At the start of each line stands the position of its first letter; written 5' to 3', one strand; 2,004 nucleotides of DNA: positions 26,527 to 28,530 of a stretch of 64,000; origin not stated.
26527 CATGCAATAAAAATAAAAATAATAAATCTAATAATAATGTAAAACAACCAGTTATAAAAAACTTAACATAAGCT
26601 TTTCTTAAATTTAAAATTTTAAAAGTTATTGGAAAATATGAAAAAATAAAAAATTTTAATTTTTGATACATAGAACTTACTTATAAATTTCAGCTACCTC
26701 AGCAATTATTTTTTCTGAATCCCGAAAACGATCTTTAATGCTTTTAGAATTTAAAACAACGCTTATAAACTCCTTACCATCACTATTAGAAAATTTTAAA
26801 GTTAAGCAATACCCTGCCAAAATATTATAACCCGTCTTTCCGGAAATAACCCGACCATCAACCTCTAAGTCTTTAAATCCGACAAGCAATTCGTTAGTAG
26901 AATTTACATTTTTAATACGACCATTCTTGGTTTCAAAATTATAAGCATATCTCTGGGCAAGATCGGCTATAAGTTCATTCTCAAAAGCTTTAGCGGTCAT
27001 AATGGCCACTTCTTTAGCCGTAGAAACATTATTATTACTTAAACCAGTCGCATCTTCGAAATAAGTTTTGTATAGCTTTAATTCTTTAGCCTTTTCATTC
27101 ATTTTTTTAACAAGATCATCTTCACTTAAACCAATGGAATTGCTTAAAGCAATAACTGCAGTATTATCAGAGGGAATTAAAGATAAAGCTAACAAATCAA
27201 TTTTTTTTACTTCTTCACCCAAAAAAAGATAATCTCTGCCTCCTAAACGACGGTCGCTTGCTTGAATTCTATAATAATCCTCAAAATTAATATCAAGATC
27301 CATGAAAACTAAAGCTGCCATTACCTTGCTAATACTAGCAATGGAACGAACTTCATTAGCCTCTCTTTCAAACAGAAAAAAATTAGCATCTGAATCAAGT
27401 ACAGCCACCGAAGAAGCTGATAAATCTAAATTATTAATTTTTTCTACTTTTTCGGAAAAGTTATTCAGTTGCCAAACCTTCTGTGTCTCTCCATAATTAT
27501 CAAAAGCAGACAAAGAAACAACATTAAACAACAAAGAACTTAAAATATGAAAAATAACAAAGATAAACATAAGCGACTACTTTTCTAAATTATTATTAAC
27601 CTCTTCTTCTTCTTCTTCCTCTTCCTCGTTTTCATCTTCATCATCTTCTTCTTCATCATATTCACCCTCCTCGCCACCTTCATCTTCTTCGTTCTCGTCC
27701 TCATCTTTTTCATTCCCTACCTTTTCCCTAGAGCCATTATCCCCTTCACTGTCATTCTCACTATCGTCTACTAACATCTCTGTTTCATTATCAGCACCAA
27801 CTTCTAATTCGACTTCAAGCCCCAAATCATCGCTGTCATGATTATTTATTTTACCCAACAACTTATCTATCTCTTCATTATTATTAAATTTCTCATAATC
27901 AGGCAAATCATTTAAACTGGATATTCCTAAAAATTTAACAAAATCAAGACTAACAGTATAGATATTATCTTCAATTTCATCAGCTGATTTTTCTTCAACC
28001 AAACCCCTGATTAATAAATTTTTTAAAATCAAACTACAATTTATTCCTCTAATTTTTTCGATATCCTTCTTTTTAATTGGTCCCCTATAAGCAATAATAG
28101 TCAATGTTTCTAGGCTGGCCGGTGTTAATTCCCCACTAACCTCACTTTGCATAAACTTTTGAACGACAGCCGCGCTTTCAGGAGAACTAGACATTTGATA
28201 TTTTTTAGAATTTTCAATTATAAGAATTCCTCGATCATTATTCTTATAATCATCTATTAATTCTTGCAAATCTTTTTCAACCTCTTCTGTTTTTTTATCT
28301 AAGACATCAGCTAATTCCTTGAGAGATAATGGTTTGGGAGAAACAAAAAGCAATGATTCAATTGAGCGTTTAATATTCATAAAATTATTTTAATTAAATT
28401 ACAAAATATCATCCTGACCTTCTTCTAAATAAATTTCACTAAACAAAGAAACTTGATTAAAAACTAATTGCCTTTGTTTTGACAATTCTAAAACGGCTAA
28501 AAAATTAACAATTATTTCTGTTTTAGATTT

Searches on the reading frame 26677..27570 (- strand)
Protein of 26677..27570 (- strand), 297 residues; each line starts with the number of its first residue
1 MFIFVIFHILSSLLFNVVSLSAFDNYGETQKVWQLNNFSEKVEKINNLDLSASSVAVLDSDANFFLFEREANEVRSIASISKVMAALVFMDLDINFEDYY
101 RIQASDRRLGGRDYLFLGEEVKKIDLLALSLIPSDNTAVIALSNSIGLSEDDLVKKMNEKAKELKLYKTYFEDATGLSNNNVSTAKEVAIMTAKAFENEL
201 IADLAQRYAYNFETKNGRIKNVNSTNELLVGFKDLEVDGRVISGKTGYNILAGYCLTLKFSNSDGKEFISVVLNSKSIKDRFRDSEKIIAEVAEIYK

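Call 28: search_protein_families(library=pfam, proteins=[window:26677-27570:-], max_evalue=0.001)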
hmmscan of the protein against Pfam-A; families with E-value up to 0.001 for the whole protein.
window:26677-27570:- (297 aa): 2 families
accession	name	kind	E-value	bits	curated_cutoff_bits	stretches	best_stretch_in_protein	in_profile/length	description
PF00768.25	Peptidase_S11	-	1.5e-37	129.8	27.6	1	46-276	6-238/239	D-alanyl-D-alanine carboxypeptidase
PF13354.11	Beta-lactamase2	-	3.5e-06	27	22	1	58-211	7-162/214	Beta-lactamase enzyme family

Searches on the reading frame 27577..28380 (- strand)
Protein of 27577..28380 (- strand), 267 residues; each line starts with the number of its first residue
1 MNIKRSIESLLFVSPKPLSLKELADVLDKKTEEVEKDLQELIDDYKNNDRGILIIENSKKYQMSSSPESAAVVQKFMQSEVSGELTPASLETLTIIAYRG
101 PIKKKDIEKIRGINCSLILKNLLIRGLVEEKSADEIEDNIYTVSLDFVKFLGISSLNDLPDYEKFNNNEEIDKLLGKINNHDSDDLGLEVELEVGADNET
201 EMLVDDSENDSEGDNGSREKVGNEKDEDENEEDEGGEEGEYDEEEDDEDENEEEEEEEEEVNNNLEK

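Call 28: search_protein_families(library=pfam, proteins=[window:27577-28380:-], max_evalue=0.001)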
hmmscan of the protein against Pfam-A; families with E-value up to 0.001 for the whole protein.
window:27577-28380:- (267 aa): 2 families
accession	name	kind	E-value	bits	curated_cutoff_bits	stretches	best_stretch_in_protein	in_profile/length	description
PF04079.22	SMC_ScpB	-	3.9e-44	150.5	27.4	1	6-161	2-159/160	Segregation and condensation complex subunit ScpB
PF25212.1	HVO_A0114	-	0.00073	19.7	27.6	0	16-43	35-62/84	HVO_A0114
